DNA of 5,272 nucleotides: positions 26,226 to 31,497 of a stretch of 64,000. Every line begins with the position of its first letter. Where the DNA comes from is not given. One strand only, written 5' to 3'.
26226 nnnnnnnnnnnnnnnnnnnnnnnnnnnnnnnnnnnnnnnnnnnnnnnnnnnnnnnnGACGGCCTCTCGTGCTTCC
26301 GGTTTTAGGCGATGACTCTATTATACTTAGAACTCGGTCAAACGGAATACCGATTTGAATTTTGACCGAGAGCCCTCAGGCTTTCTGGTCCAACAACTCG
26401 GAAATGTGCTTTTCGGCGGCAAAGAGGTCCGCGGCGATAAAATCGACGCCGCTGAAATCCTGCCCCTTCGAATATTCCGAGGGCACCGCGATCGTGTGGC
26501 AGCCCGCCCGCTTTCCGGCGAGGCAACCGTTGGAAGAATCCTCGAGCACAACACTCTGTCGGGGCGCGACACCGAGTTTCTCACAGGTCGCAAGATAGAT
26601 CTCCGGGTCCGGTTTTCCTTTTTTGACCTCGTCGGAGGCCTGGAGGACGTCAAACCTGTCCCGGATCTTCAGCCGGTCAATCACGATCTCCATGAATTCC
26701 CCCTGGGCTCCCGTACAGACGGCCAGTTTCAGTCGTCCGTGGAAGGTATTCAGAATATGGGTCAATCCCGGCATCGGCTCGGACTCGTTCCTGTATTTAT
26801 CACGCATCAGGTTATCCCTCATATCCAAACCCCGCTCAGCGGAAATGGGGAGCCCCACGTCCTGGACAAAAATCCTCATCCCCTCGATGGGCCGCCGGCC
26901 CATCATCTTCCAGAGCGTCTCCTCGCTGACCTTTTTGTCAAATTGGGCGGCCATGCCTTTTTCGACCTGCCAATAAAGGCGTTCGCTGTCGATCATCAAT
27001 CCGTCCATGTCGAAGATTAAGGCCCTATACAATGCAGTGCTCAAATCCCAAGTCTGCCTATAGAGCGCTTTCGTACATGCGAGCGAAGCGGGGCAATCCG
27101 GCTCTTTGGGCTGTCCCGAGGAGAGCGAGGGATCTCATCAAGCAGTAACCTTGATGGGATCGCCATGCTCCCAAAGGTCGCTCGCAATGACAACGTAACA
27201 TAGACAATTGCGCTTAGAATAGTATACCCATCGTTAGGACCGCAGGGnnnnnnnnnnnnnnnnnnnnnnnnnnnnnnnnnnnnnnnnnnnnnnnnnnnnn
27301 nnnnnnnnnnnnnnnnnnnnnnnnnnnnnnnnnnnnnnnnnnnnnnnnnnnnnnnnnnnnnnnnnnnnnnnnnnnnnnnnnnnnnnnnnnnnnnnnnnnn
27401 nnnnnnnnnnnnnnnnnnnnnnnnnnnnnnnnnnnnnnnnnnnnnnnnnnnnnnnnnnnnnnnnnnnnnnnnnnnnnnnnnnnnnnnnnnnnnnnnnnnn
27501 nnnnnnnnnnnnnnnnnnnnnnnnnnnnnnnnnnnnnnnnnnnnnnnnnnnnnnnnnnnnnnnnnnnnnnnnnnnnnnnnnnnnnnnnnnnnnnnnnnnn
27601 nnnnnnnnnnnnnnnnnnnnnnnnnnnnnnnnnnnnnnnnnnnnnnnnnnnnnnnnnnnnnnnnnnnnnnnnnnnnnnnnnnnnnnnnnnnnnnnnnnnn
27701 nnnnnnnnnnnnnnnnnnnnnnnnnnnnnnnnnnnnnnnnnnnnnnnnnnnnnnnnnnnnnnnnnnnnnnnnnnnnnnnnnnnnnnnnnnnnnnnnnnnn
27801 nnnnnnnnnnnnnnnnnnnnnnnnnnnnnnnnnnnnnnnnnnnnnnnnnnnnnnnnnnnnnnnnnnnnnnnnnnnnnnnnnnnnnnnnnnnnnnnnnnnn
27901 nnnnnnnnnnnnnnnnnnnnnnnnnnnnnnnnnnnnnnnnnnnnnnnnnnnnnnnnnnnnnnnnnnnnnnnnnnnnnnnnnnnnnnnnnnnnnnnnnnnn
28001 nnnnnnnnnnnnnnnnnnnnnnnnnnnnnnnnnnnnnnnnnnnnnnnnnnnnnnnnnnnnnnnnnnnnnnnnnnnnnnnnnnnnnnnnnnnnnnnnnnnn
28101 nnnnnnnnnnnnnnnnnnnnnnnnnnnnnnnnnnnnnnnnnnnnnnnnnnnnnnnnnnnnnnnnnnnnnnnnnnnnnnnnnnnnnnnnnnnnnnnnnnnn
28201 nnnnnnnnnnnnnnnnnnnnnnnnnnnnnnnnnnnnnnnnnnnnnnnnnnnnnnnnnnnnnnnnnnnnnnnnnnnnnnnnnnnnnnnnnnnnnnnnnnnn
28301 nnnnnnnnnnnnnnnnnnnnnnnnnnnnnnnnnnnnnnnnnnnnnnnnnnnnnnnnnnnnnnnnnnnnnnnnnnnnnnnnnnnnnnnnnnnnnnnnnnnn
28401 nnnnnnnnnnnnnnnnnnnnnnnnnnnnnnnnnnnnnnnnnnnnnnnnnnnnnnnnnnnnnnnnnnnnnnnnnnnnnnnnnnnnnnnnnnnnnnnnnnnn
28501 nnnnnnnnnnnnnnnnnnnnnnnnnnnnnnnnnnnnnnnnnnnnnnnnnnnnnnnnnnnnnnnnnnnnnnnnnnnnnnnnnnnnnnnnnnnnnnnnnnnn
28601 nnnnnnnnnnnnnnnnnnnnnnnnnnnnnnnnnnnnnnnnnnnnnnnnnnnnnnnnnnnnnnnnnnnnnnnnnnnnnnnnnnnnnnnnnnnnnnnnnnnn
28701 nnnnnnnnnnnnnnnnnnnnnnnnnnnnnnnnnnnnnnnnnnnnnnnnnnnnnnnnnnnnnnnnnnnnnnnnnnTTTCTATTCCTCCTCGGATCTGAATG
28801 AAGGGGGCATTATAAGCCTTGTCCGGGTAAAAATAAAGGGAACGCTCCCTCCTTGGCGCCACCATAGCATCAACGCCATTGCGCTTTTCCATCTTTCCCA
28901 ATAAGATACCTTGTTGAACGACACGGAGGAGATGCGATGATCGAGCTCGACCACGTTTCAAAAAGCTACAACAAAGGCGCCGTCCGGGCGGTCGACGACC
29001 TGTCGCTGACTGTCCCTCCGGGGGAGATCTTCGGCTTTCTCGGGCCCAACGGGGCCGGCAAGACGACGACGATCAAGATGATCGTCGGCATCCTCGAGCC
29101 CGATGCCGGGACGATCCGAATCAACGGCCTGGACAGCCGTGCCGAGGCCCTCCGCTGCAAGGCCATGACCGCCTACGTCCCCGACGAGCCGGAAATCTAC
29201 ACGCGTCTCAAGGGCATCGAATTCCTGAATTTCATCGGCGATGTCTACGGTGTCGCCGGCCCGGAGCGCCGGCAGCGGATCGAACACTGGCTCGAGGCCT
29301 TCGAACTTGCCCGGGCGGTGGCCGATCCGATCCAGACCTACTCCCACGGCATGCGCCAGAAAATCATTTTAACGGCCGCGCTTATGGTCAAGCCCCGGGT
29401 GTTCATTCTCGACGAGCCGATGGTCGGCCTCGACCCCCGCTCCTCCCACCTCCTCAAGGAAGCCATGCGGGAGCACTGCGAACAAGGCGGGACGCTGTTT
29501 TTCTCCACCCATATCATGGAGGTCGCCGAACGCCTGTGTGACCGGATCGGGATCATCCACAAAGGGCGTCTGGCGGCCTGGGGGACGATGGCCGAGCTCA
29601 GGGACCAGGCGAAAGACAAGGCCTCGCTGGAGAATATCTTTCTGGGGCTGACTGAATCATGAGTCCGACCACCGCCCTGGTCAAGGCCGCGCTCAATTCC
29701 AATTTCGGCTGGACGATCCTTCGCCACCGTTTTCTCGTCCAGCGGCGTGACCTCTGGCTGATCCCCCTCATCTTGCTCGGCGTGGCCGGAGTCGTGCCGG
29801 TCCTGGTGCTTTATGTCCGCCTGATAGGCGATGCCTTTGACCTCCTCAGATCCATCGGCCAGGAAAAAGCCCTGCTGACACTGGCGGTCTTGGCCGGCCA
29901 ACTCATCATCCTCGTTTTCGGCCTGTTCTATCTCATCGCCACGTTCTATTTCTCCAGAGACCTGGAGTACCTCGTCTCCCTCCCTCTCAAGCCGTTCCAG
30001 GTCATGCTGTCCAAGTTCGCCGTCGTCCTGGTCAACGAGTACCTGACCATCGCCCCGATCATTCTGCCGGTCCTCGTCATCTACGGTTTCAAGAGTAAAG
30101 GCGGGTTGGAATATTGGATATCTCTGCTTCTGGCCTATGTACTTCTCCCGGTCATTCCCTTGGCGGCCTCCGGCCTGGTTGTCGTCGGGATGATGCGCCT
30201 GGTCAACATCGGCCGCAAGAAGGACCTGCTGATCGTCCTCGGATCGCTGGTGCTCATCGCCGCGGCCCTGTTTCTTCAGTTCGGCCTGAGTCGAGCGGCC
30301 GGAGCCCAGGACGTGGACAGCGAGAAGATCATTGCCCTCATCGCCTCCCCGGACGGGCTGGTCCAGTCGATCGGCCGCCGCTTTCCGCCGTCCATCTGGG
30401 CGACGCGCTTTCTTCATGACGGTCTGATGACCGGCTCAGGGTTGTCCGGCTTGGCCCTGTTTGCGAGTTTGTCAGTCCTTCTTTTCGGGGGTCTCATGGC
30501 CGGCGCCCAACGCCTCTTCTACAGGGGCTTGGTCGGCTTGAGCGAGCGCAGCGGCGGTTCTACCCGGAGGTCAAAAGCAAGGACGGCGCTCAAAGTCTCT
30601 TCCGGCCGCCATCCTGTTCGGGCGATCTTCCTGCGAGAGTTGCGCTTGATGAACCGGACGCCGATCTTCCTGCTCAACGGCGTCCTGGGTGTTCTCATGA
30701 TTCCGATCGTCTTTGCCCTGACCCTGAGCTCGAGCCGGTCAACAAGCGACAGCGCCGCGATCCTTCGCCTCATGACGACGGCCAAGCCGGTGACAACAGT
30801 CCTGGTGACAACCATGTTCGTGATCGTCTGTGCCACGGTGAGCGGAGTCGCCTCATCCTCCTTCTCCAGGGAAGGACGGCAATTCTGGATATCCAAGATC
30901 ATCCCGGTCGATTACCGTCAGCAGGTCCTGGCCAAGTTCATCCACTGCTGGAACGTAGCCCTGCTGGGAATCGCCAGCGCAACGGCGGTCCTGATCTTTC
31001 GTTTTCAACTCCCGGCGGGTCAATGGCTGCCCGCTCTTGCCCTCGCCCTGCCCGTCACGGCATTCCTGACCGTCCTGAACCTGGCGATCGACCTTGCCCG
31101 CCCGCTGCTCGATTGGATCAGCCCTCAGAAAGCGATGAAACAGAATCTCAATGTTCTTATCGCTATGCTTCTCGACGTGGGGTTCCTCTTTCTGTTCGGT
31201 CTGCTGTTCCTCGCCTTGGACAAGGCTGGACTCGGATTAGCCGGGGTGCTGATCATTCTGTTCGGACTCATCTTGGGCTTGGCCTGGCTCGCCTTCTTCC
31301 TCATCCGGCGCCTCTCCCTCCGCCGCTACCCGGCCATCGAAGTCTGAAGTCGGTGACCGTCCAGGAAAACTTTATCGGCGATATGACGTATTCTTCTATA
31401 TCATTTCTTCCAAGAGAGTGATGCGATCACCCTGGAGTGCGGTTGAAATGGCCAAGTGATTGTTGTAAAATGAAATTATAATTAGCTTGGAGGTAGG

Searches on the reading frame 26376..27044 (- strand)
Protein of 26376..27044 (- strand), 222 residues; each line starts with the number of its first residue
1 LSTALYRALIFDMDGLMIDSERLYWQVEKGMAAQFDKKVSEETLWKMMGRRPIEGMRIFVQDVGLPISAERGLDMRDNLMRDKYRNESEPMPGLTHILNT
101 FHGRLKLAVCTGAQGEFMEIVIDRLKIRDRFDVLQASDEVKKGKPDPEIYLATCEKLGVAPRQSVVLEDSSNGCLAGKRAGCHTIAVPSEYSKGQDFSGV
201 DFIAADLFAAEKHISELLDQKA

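Call 3: search_protein_families(library=pfam, proteins=[window:26376-27044:-])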
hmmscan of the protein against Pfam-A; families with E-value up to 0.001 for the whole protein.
window:26376-27044:- (222 aa): 3 families
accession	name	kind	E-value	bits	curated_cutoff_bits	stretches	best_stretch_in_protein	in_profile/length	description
PF13419.12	HAD_2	-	6.6e-29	101.7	23.8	1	9-187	1-178/178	Haloacid dehalogenase-like hydrolase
PF00702.32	Hydrolase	-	1.6e-22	81.3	26.4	1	6-181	1-191/191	haloacid dehalogenase-like hydrolase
PF13242.12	Hydrolase_like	-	2.4e-06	27.8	22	1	143-198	3-59/75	HAD-hyrolase-like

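Call 4: search_protein_families(library=ncbifam, proteins=[window:26376-27044:-])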
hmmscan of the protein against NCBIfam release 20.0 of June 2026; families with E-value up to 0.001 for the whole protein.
window:26376-27044:- (222 aa): 32 families (the best 25 are shown)
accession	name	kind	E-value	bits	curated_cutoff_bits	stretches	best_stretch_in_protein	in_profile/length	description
TIGR02009.1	PGMB-YQAB-SF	subfamily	1.2e-32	113.6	153.35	1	6-187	1-186/186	beta-phosphoglucomutase family hydrolase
NF008087.0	PRK10826.1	equivalog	1e-30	107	191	1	6-194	7-198/222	hexitol phosphatase HxpB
NF046057.1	bifunc_MtlD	equivalog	3.4e-24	85.3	800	1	7-187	8-191/683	bifunctional mannitol-1-phosphate dehydrogenase/phosphatase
TIGR01990.1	bPGM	equivalog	4.3e-24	85.5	189.4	1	7-187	2-186/187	beta-phosphoglucomutase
NF008000.0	PRK10725.1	equivalog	5.3e-24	85.4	215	1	5-187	4-185/188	fructose-1-phosphate/6-phosphogluconate phosphatase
TIGR01509.1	HAD-SF-IA-v3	subfamily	4.6e-20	72.4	29.4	1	61-187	36-154/154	HAD-IA family hydrolase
NF009695.0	PRK13222.1-2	equivalog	1.3e-19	70.6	225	1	5-211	5-219/226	phosphoglycolate phosphatase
NF053653.1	InDiPhoBT2121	equivalog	2.2e-19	69.9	245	1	7-189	2-188/216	inorganic diphosphatase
NF008610.0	PRK11587.1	equivalog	3e-17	62.7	282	1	7-192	4-186/219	sugar phosphatase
NF009696.0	PRK13222.1-3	equivalog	3.1e-16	59.7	359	1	7-197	4-196/223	N-acetylmuramic acid 6-phosphate phosphatase MupP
NF009804.0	PRK13288.1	equivalog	3.6e-15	56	218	1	7-187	4-181/215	pyrophosphatase PpaX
TIGR01449.2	PGP_bact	equivalog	1.4e-14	54.1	180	1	10-203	2-202/213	phosphoglycolate phosphatase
TIGR02253.1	CTE7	subfamily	5.8e-14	52.4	169.75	1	89-194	94-201/221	TIGR02253 family HAD-type hydrolase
NF009697.0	PRK13222.1-4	equivalog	1.7e-13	50.4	327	1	6-195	7-201/232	phosphoglycolate phosphatase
TIGR01422.2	phosphonatase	equivalog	5.6e-13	48.8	220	1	79-188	88-200/251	phosphonoacetaldehyde hydrolase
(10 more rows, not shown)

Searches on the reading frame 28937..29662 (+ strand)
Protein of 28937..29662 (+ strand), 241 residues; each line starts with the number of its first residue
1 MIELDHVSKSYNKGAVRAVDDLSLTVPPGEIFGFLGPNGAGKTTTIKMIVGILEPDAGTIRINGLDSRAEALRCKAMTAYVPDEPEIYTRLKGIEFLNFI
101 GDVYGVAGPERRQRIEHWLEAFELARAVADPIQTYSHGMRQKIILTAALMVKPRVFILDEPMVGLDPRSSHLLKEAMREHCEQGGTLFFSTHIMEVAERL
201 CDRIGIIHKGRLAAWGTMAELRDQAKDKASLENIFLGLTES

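Call 3: search_protein_families(library=pfam, proteins=[window:28937-29662:+])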
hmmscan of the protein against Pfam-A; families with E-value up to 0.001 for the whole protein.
window:28937-29662:+ (241 aa): 2 families
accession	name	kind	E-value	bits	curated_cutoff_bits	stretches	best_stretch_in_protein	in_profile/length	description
PF00005.33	ABC_tran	-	9.8e-29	101.1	25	1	20-162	2-136/137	ABC transporter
PF13304.12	AAA_21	-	3.2e-11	44.3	27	1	131-195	234-301/304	AAA domain, putative AbiEii toxin, Type IV TA system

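Call 4: search_protein_families(library=ncbifam, proteins=[window:28937-29662:+])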
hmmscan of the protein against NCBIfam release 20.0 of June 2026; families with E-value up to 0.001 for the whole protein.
window:28937-29662:+ (241 aa): 184 families (the best 25 are shown)
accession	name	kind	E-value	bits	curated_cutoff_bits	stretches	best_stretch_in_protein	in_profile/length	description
TIGR01188.1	drrA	subfamily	1.2e-66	225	312.45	1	10-228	2-218/302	daunorubicin resistance ABC transporter, ATP-binding protein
TIGR03522.1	GldA_ABC_ATP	equivalog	4.7e-53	180.6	402.6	1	2-229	3-226/301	gliding motility-associated ABC transporter ATP-binding subunit GldA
NF010060.0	PRK13537.1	equivalog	9.1e-49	166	521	1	2-223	16-235/314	nodulation factor ABC transporter ATP-binding protein NodI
NF033858.1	ABC2_perm_RbbA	equivalog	1.5e-46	158.8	1050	1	14-238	277-500/909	ribosome-associated ATPase/putative transporter RbbA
NF010059.0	PRK13536.1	equivalog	8.3e-45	153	549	1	2-224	44-264/342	nodulation factor ABC transporter ATP-binding protein NodI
TIGR01288.1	nodI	equivalog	5.5e-43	147.1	424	1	2-223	5-224/303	nodulation factor ABC transporter ATP-binding protein NodI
TIGR03740.1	galliderm_ABC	subfamily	3.9e-42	144.4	309.75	1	3-236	2-219/223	lantibiotic protection ABC transporter ATP-binding subunit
TIGR03864.1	PQQ_ABC_ATP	hypoth_equivalog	4.8e-42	144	302.25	1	2-239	2-236/236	ABC transporter, ATP-binding subunit, PQQ-dependent alcohol dehydrogenase system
TIGR04406.1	LPS_export_lptB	equivalog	2.6e-38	131.7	240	1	3-227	3-228/239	LPS export ABC transporter ATP-binding protein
NF008144.0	PRK10895.1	equivalog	5.6e-34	117.7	381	1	6-226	8-229/241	LPS export ABC transporter ATP-binding protein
NF040840.2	tungstate_WtpC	equivalog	1.1e-32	113.6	440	1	1-229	1-226/347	tungstate ABC transporter ATP-binding protein WtpC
TIGR04521.1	ECF_ATPase_2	equivalog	5.7e-31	107.6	330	1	2-226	1-237/279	energy-coupling factor transporter ATPase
TIGR00968.1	3a0106s01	subfamily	5.8e-31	107.8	342.75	1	2-230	1-227/237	sulfate ABC transporter ATP-binding protein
TIGR01189.1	ccmA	equivalog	6.5e-31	107.6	131.6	1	11-194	8-187/198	heme ABC exporter ATP-binding protein CcmA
TIGR03873.1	F420-0_ABC_ATP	hypoth_equivalog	1.1e-30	106.8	372.4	1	8-220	6-223/256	putative F420-0 ABC transporter ATP-binding protein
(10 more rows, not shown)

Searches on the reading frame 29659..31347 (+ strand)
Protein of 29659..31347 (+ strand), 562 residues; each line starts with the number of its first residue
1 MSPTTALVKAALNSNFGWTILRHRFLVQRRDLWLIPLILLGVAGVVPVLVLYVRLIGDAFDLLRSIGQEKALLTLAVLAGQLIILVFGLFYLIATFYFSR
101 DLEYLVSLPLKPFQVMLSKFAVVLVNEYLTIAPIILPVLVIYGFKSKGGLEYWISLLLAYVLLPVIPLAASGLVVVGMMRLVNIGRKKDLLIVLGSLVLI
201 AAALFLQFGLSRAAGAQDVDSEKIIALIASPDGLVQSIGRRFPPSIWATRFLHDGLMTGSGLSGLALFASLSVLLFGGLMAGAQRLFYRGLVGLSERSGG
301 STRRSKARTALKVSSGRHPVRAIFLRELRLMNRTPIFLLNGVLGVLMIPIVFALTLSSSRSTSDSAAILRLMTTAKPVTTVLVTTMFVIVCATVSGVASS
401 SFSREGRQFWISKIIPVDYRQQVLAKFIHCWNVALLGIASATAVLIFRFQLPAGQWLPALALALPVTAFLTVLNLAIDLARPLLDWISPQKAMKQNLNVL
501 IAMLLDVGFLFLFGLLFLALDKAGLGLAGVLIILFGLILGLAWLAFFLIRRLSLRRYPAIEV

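Call 3: search_protein_families(library=pfam, proteins=[window:29659-31347:+])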
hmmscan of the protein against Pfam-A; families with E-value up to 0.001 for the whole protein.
window:29659-31347:+ (562 aa): 1 family
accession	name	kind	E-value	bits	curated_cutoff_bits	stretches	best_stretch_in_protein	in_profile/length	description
PF16949.11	ABC_tran_2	-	3.4e-21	76.1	25.7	1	73-436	50-409/542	Putative ATP-binding cassette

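Call 4: search_protein_families(library=ncbifam, proteins=[window:29659-31347:+])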
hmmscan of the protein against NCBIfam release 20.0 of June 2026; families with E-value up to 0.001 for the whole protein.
window:29659-31347:+ (562 aa): 0 families
